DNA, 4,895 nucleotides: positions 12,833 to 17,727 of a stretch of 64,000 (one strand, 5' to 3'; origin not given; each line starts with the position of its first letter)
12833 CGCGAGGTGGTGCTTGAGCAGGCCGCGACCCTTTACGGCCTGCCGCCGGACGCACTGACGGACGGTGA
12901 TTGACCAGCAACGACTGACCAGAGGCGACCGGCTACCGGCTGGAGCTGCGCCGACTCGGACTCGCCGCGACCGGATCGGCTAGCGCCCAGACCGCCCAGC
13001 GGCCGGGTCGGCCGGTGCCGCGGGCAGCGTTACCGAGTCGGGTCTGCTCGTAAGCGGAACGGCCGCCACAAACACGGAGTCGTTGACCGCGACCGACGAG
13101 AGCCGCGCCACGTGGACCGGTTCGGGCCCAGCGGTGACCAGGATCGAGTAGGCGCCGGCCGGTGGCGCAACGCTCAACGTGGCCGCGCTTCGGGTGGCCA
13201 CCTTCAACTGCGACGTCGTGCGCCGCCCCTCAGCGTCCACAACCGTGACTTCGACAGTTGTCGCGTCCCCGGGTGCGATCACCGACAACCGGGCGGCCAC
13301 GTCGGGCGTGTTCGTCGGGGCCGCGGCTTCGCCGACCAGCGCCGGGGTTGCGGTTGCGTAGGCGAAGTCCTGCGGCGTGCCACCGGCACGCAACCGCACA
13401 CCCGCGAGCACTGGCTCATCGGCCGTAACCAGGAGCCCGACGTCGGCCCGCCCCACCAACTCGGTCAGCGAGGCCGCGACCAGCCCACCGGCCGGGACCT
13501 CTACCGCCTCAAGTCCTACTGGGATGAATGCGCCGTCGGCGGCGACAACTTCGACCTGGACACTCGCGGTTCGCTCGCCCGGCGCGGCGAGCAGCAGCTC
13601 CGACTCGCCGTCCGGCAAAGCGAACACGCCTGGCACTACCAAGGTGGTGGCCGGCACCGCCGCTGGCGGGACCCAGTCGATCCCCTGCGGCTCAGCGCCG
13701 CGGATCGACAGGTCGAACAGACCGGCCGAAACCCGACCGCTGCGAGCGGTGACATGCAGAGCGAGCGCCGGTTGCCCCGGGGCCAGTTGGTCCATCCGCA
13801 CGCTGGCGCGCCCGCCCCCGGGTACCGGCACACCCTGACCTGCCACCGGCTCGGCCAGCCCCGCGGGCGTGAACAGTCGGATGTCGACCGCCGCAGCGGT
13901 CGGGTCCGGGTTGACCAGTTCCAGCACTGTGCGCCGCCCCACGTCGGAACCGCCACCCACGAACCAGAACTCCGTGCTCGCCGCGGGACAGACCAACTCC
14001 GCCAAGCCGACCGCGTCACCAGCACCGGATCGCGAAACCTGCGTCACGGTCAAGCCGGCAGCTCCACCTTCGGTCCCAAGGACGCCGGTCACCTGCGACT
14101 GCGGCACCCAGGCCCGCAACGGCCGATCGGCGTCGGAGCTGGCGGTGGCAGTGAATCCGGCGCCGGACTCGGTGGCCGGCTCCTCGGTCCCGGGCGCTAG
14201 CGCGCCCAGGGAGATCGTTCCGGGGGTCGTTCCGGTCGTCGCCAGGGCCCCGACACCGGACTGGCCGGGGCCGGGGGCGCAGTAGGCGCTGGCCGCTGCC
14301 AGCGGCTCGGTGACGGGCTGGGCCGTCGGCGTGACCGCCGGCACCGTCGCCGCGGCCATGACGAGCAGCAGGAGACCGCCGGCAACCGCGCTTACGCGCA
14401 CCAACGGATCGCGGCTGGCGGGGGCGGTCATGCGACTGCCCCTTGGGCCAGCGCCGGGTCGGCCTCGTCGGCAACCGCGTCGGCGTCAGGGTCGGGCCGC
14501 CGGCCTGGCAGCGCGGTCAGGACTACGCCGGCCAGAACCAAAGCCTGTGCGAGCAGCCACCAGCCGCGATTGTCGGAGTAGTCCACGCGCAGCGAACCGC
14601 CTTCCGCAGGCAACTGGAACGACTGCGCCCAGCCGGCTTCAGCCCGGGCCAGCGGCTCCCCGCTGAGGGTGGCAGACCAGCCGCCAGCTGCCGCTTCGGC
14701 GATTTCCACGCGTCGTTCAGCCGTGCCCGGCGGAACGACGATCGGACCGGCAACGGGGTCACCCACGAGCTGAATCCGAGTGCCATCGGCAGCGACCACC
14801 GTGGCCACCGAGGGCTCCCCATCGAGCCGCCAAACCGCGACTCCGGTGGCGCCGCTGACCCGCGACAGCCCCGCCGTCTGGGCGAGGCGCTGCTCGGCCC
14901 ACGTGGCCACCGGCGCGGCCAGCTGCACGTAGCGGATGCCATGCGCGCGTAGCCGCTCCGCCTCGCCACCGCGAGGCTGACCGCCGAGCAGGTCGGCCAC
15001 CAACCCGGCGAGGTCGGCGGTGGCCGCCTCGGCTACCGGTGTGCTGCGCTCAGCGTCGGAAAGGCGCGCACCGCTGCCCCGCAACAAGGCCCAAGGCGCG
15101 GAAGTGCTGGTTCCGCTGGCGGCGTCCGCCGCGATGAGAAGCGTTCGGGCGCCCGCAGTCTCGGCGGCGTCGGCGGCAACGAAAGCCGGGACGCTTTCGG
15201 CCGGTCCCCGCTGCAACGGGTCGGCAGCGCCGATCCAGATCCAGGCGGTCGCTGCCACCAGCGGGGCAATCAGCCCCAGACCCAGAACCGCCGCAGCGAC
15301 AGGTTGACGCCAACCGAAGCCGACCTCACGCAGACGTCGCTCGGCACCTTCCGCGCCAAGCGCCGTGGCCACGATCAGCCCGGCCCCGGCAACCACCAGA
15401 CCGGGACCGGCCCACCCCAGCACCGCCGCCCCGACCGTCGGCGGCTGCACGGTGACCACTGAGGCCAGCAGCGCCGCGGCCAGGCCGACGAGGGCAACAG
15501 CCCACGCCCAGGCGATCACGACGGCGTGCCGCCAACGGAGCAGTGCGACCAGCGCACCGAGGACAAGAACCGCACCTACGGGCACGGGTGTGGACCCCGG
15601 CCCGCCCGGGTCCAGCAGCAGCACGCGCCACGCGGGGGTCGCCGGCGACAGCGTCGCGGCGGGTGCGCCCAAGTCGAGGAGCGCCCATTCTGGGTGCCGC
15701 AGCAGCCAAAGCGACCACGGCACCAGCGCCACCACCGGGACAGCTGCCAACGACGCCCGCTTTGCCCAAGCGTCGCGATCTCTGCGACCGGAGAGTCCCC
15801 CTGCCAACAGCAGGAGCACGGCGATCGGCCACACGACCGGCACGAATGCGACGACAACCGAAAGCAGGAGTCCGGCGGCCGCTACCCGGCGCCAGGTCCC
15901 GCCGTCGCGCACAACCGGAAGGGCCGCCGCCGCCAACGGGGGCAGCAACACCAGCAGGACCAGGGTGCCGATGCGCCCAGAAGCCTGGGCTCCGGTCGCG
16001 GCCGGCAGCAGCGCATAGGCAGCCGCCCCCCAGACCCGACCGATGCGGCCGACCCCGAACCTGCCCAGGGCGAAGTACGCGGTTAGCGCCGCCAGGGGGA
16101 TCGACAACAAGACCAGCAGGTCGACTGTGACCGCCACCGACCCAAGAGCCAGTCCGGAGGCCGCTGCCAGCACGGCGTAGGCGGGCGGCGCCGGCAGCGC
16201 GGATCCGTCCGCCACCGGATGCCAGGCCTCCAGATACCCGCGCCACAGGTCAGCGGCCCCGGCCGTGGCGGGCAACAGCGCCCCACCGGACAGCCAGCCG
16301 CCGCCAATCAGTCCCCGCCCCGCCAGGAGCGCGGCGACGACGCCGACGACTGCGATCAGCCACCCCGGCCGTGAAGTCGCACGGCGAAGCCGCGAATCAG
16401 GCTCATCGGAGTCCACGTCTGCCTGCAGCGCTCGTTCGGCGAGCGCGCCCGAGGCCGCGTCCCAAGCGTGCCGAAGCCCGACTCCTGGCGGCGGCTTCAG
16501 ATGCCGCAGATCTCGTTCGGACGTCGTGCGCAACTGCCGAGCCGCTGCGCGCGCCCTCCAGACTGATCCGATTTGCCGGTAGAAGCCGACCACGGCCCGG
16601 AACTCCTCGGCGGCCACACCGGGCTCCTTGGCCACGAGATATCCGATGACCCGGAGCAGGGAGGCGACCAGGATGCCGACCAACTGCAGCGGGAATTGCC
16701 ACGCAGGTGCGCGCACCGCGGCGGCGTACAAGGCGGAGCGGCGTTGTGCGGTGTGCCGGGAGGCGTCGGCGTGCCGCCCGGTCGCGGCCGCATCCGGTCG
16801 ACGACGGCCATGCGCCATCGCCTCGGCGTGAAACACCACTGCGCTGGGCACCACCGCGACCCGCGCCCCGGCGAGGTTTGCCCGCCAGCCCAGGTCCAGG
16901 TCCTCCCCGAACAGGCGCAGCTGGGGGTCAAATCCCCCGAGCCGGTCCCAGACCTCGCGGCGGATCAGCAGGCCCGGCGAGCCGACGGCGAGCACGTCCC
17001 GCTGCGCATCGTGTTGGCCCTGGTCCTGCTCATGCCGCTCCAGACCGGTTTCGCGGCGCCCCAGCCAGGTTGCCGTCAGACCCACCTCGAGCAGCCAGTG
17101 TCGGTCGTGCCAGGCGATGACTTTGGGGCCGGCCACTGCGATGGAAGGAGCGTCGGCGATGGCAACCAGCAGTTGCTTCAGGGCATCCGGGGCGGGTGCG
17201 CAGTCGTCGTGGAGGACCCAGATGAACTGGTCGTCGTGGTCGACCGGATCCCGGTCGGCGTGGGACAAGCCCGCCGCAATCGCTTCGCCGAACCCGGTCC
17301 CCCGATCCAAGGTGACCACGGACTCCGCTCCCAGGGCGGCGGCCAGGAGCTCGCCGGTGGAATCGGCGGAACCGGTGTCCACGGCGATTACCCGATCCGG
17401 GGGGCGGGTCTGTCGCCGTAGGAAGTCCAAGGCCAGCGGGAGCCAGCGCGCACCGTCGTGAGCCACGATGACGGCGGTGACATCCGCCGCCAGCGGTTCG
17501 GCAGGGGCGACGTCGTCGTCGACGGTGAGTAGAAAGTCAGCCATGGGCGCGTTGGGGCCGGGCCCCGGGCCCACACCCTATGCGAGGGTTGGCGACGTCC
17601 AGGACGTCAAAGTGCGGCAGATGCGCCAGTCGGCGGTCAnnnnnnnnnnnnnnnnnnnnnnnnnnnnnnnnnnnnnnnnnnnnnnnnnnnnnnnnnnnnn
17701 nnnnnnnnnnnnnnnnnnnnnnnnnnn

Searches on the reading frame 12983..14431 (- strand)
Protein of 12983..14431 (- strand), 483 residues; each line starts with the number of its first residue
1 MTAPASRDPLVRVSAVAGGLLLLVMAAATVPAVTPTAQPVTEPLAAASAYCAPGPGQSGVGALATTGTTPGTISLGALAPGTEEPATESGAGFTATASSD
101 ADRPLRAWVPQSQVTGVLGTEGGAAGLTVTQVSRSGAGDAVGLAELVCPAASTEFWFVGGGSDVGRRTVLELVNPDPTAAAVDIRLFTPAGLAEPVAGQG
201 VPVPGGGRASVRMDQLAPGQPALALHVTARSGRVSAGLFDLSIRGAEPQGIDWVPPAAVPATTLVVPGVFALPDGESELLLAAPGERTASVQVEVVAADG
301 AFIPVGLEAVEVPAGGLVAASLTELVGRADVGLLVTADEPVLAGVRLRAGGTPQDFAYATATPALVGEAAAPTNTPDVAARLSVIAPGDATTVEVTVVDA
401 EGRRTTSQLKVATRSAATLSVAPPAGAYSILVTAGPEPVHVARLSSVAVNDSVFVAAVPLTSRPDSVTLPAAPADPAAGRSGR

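Call 42: search_protein_families(library=pfam, proteins=[window:12983-14431:-], max_evalue=0.001)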
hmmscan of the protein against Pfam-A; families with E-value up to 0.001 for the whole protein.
window:12983-14431:- (483 aa): 1 family
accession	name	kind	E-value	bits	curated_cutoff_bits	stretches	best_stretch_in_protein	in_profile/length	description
PF18986.5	DUF5719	-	1.2e-63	215.6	26.2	1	120-421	18-318/319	Family of unknown function (DUF5719)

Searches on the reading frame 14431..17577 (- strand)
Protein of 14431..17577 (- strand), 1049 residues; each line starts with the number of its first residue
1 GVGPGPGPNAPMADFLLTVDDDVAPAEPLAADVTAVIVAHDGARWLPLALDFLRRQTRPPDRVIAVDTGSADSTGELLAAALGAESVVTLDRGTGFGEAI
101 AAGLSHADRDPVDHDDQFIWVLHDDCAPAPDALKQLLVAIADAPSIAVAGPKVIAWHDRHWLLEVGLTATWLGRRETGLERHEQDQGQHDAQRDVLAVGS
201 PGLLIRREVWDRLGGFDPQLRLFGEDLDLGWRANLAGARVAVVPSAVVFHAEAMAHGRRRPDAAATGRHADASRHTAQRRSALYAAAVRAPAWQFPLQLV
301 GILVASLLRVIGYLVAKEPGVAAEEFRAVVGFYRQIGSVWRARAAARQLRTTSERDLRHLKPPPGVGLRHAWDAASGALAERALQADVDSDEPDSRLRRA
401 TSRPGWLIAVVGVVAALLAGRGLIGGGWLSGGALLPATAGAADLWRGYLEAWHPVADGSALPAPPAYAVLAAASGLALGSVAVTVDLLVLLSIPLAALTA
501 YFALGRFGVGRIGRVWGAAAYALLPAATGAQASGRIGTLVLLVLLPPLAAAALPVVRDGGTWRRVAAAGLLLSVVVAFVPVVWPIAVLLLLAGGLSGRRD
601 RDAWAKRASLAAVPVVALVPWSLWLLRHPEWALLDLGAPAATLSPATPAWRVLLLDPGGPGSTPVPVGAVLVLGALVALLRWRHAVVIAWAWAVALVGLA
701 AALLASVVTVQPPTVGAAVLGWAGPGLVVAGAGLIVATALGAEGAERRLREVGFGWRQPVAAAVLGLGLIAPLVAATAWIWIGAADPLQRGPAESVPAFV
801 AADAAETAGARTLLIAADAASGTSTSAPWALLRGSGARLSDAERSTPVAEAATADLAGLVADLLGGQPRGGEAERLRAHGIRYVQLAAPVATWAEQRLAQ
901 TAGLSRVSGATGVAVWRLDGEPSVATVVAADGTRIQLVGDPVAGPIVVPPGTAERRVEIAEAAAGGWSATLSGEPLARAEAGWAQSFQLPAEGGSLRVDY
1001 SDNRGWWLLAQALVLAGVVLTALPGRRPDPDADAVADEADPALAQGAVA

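Call 15: search_protein_families(library=pfam, proteins=[window:14431-17577:-], max_evalue=0.001)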
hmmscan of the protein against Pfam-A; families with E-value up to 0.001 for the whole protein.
window:14431-17577:- (1049 aa): 3 families
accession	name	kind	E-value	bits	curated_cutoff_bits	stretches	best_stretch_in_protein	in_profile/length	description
PF13641.12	Glyco_tranf_2_3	-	8.8e-21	75.4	27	1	33-252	3-213/230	Glycosyltransferase like family 2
PF00535.33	Glycos_transf_2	-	2.9e-15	57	23.3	1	35-171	2-132/168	Glycosyl transferase family 2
PF13632.12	Glyco_trans_2_3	-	9.4e-07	29.3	27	1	119-249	2-122/198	Glycosyl transferase family group 2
